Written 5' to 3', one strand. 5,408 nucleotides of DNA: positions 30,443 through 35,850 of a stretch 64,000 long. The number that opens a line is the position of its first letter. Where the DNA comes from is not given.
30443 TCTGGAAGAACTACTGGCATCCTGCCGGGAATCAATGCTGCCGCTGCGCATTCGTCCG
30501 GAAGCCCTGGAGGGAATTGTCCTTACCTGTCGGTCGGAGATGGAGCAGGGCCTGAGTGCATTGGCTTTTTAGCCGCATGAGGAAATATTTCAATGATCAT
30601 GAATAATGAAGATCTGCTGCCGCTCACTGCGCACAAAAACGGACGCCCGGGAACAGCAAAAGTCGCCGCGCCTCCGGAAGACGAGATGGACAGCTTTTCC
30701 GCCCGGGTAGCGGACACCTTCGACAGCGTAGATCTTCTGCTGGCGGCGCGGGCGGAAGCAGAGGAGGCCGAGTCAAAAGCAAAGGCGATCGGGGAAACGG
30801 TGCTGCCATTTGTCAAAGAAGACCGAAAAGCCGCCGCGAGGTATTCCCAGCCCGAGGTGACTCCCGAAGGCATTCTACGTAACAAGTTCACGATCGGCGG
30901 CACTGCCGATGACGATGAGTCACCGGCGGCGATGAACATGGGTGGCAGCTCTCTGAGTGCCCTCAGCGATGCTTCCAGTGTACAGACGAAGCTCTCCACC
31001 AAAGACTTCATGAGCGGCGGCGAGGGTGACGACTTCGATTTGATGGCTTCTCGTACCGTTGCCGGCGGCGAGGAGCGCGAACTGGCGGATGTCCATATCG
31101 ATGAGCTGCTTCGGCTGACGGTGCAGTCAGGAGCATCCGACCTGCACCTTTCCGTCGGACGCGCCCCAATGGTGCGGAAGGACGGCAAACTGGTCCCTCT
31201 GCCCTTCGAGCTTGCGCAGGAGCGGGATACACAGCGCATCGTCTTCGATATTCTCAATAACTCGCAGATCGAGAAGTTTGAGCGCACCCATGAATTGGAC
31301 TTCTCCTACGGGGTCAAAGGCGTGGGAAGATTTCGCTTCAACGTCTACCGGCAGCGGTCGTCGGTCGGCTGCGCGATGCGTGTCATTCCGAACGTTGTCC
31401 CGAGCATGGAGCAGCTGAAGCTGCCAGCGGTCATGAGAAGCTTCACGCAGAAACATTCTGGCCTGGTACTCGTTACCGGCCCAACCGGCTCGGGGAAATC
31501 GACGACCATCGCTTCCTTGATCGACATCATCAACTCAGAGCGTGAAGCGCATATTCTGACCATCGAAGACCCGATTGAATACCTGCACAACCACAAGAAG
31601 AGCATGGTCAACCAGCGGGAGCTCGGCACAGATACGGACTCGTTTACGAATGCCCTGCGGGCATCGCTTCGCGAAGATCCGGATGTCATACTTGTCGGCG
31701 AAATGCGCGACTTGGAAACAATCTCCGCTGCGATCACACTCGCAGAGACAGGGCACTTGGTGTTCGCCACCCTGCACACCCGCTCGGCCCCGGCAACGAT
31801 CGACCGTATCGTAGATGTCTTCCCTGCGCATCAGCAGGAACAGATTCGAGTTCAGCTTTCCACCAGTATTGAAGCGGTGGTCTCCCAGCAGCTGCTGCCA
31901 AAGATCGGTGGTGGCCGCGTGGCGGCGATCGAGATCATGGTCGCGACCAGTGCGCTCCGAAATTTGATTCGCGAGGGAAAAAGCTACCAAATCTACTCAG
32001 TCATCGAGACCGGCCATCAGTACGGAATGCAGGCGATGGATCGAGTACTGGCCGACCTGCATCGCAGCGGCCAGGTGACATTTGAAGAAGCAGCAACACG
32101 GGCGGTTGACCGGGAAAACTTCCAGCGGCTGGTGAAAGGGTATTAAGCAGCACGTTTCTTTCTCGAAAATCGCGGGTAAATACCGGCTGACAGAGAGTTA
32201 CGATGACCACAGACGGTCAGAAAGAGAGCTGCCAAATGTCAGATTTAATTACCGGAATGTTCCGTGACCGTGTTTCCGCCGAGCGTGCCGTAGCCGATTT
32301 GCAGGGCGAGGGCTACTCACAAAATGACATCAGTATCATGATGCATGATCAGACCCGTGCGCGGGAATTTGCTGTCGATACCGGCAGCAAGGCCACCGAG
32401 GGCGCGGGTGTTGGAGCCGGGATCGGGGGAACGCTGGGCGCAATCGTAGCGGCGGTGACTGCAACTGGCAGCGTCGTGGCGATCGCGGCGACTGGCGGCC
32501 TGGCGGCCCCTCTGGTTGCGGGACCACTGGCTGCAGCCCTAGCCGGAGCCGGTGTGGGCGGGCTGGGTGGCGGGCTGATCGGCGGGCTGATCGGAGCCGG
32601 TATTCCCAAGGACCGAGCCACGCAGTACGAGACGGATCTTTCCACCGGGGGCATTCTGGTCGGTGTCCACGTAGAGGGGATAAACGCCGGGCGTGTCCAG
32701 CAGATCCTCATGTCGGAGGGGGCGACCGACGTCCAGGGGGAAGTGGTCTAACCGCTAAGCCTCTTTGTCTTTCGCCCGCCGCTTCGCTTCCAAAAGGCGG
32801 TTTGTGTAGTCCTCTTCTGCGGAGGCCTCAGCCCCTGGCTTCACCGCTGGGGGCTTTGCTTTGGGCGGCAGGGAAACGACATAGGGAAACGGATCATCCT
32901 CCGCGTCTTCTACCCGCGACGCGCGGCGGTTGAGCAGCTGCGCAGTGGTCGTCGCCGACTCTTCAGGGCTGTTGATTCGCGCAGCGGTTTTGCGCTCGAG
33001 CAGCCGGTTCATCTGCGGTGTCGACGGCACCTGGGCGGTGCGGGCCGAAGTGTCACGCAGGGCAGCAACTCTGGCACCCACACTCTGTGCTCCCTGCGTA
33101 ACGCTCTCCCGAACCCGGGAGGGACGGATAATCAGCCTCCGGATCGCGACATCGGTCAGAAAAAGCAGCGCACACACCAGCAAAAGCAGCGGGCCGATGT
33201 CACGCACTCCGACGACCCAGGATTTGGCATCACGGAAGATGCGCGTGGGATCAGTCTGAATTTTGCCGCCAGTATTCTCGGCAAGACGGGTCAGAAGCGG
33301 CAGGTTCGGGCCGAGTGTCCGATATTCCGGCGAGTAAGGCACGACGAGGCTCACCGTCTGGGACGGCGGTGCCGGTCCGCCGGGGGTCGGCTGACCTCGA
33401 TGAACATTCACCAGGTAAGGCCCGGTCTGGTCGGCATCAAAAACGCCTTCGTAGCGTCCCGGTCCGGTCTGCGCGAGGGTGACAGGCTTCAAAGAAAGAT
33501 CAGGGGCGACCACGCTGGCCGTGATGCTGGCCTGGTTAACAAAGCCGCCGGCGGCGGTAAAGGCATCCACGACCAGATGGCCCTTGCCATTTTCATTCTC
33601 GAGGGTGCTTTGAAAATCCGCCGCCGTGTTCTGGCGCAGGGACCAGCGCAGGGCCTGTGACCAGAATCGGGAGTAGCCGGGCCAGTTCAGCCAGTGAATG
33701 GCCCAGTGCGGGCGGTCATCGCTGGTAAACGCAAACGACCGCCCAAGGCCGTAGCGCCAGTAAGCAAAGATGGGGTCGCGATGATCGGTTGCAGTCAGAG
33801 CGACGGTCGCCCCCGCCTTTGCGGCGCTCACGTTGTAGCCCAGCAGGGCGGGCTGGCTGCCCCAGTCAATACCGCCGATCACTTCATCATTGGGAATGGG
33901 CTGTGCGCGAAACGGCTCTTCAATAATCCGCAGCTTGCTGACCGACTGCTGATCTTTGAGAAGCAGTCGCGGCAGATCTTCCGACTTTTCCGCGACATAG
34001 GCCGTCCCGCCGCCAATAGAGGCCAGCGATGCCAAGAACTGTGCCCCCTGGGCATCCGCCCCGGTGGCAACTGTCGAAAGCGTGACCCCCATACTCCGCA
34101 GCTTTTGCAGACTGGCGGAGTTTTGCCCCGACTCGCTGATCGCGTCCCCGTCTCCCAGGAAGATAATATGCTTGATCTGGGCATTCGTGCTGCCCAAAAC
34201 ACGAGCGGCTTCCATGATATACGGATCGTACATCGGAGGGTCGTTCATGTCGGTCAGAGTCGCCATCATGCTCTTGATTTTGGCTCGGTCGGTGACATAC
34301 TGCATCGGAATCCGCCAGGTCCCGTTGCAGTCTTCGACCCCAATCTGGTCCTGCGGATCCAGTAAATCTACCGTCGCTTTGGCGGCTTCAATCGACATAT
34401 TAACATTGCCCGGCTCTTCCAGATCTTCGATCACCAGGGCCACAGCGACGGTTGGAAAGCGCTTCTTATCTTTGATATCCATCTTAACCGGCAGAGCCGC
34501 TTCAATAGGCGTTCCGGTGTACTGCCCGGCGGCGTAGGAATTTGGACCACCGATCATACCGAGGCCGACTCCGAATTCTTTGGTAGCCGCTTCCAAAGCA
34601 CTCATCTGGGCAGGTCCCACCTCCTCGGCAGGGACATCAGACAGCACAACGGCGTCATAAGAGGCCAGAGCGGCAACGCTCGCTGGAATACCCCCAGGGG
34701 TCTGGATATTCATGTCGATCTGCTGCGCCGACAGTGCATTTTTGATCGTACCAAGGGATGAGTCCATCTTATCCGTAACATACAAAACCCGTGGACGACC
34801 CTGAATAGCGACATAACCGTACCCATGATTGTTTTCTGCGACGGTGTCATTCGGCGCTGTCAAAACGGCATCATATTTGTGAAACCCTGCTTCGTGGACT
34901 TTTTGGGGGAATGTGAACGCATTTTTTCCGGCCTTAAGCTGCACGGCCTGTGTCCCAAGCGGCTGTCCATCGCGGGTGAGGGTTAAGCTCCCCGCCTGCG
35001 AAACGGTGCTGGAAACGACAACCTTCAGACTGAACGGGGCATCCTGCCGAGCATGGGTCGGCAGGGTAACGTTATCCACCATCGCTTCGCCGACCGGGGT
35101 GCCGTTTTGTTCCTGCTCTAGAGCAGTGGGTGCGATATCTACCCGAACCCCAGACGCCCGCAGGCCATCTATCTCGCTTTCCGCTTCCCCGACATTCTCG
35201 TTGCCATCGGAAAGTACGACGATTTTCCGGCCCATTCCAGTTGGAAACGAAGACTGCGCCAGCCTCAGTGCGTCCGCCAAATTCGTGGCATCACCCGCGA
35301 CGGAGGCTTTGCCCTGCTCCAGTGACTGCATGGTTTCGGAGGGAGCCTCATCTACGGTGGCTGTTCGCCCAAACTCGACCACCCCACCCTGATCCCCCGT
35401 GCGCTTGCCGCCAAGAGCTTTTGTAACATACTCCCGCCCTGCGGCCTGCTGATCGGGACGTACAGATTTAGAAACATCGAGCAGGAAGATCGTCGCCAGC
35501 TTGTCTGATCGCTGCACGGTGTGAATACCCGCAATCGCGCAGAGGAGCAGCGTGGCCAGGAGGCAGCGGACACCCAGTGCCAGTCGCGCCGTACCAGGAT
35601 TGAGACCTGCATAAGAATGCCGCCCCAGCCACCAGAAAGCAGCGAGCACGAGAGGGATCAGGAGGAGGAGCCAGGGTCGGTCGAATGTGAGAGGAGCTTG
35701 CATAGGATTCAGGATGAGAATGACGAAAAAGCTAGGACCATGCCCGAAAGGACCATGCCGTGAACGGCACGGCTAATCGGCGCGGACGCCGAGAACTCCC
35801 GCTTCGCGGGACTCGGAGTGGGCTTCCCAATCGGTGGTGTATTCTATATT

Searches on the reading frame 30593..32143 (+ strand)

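Call 63: search_protein_families(library=pfam, proteins=[window:30593-32143:+], max_evalue=0.00001)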
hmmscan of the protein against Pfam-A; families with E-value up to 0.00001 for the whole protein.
window:30593-32143:+ (517 aa): 1 family
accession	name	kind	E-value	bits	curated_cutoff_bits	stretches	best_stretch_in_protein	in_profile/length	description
PF00437.27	T2SSE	-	1.1e-44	153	24.9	1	281-437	134-280/370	Type II/IV secretion system protein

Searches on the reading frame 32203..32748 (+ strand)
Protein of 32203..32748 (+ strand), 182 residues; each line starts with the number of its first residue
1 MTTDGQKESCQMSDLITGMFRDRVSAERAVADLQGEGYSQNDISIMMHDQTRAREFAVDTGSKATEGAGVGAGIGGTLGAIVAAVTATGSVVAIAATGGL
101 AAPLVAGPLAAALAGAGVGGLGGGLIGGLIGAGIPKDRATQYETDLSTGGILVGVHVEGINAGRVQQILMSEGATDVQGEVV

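Call 63: search_protein_families(library=pfam, proteins=[window:32203-32748:+], max_evalue=0.00001)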
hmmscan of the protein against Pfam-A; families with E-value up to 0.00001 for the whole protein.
window:32203-32748:+ (182 aa): 1 family
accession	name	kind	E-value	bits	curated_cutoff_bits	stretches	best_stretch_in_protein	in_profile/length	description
PF11181.13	YflT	-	2.4e-07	31.6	26.2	1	18-85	4-69/99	Heat induced stress protein YflT domain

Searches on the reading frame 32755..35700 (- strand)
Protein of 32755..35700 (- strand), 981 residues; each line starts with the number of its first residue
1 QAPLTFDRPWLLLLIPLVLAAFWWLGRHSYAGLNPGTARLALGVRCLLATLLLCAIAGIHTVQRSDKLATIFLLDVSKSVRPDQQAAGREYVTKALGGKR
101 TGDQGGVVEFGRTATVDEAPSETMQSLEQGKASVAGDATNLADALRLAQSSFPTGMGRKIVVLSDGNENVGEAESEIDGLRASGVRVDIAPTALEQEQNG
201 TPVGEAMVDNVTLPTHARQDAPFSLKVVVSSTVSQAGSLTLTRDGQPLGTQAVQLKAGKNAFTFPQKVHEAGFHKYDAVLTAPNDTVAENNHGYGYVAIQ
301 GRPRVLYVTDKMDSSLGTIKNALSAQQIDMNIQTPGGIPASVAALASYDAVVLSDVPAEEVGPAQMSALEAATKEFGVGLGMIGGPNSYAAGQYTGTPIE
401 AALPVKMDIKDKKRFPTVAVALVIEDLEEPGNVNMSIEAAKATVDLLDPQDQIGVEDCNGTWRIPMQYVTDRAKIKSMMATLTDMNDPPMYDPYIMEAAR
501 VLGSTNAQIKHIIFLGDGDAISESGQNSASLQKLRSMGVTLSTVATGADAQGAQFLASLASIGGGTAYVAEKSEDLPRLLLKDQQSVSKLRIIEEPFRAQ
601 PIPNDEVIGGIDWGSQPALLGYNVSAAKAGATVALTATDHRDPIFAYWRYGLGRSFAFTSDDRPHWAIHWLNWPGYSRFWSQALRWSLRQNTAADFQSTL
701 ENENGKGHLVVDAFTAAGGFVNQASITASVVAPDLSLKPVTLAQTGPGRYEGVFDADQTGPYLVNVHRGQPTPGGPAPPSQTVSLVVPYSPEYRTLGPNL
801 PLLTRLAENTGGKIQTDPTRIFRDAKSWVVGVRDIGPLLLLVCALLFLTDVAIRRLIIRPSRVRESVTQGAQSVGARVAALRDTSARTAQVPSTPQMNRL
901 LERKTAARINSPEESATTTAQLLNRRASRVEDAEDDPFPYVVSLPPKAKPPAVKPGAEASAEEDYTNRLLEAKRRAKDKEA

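Call 63: search_protein_families(library=pfam, proteins=[window:32755-35700:-], max_evalue=0.00001)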
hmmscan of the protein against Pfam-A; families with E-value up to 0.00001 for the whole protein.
window:32755-35700:- (981 aa): 3 families
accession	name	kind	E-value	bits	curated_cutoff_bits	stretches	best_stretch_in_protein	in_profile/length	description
PF07090.17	GATase1_like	-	9.6e-17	61.8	27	1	606-686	164-244/247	Putative glutamine amidotransferase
PF13519.12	VWA_2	-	1.9e-12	48.2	27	1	70-166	1-106/107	von Willebrand factor type A domain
PF00092.34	VWA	-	7.7e-11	43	23.8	0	71-187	3-134/174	von Willebrand factor type A domain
